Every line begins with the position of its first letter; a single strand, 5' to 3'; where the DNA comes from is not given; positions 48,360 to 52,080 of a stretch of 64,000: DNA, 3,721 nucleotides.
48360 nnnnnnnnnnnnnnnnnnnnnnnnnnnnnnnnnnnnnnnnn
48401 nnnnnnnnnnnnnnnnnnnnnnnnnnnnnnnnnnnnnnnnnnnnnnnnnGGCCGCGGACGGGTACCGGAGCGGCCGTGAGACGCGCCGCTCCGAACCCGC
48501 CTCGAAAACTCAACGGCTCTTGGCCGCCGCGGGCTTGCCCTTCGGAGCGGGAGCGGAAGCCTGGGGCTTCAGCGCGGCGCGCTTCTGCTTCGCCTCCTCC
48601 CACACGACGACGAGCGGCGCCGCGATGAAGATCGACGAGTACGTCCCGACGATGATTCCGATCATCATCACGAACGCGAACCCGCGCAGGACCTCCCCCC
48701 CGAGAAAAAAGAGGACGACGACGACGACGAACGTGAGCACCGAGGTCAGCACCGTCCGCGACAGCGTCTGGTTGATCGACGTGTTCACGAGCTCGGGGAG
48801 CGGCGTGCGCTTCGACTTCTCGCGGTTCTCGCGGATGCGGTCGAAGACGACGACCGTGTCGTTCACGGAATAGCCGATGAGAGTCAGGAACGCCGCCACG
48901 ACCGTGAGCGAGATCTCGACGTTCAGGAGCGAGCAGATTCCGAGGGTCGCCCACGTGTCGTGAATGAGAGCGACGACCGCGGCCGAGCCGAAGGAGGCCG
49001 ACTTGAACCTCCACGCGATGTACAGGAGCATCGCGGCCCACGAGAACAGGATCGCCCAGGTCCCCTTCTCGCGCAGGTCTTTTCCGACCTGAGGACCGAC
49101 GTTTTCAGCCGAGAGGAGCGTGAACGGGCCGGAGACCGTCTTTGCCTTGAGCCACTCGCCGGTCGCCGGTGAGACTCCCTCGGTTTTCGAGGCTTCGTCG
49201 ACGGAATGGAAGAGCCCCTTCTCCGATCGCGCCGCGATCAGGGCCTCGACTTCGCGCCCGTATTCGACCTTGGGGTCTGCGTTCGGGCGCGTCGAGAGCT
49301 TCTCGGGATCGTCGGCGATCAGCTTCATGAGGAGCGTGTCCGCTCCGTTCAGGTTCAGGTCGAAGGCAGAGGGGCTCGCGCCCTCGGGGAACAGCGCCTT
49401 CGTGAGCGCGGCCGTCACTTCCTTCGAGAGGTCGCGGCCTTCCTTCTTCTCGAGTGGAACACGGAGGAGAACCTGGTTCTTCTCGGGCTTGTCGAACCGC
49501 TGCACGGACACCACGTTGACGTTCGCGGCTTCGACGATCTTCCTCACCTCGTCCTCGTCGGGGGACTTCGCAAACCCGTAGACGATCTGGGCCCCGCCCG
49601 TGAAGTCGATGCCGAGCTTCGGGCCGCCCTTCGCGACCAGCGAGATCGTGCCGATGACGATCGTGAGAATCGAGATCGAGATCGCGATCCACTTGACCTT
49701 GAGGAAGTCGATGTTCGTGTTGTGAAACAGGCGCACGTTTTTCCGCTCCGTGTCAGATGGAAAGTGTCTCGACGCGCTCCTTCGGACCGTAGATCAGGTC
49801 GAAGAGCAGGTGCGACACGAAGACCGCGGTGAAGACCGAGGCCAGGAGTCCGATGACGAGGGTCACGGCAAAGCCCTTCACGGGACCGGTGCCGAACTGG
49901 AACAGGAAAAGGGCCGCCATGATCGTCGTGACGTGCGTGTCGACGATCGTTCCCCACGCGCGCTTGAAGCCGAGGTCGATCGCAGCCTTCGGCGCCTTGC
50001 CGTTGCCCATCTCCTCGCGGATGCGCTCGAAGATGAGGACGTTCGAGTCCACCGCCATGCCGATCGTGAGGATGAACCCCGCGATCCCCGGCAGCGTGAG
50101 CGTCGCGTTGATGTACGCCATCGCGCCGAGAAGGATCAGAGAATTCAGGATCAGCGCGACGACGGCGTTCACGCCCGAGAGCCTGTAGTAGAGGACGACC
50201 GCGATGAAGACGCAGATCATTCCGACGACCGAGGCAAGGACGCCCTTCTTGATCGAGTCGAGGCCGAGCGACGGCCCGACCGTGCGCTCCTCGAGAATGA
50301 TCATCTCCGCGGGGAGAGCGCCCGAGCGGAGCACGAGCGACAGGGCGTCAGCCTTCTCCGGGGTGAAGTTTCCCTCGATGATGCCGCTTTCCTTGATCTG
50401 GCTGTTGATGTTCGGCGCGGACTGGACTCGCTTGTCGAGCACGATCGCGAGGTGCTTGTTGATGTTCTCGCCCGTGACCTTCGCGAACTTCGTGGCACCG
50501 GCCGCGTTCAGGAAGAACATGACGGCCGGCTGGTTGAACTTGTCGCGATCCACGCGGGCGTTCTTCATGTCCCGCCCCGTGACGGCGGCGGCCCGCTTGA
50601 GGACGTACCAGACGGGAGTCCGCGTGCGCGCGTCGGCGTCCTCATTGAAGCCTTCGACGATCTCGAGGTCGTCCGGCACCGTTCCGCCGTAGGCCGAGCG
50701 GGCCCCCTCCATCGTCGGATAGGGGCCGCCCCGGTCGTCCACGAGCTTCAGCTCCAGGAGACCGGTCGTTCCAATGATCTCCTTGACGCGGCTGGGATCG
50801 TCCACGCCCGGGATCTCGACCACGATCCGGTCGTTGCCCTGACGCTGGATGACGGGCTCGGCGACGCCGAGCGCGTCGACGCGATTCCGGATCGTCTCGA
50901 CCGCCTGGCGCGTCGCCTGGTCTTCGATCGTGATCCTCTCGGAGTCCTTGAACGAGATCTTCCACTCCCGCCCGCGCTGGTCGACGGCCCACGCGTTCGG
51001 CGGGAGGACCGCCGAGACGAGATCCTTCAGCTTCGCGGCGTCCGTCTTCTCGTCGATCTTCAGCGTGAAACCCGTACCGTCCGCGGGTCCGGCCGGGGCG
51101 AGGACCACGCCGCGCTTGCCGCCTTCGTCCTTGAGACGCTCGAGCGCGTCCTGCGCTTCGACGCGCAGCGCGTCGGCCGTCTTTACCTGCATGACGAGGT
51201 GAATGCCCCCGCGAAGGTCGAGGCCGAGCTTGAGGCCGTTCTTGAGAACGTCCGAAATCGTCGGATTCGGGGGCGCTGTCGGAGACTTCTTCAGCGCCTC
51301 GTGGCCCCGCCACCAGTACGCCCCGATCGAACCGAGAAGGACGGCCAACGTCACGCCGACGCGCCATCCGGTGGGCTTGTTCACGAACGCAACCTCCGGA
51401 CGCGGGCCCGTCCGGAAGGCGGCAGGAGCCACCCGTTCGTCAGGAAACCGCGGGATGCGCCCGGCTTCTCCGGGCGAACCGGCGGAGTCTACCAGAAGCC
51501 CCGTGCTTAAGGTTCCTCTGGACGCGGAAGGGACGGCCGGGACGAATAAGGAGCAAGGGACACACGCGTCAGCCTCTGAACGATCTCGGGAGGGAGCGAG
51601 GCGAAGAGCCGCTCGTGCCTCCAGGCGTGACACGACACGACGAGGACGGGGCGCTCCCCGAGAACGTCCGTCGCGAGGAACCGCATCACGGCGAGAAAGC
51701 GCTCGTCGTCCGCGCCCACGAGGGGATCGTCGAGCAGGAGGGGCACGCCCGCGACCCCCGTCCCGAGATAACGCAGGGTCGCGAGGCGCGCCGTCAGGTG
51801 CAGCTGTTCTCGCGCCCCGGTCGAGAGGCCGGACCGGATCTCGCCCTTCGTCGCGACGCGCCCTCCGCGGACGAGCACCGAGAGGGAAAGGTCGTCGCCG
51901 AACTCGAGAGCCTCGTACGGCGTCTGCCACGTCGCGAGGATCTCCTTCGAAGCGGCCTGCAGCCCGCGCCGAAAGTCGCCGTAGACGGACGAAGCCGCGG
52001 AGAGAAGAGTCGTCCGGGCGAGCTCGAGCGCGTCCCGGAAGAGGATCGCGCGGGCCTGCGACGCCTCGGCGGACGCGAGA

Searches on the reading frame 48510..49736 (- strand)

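Call 67: search_protein_families(library=pfam, proteins=[window:48510-49736:-], max_evalue=0.0001)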
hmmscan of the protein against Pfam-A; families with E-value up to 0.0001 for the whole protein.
window:48510-49736:- (408 aa): 2 families
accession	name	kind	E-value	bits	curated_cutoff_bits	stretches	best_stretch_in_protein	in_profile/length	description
PF02355.23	SecD_SecF_C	-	1.4e-66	223.9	20.5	1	203-381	11-188/189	Protein export membrane protein SecD/SecF, C-terminal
PF07549.19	Sec_GG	-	3.4e-05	23.6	20.3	1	38-57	7-26/28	SecD/SecF GG Motif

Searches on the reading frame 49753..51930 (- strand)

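Call 67: search_protein_families(library=pfam, proteins=[window:49753-51930:-], max_evalue=0.0001)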
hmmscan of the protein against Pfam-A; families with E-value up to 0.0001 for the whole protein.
window:49753-51930:- (725 aa): 5 families
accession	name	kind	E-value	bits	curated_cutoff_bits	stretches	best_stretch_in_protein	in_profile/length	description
PF22599.2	SecDF_P1_head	-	1.5e-32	112.3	27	1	438-541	9-114/114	SecDF, P1 head subdomain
PF21760.3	SecD_1st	-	2.9e-27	94.3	27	1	341-399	2-60/60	Protein translocase subunit SecDF, P1 domain, N-terminal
PF02355.23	SecD_SecF_C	-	2.2e-22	79.8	20.5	1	545-709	15-182/189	Protein export membrane protein SecD/SecF, C-terminal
PF07549.19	Sec_GG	-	1.6e-06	27.9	20.3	1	230-252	5-27/28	SecD/SecF GG Motif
PF00873.25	ACR_tran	-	6e-05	21.4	28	1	559-706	329-482/1021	AcrB/AcrD/AcrF family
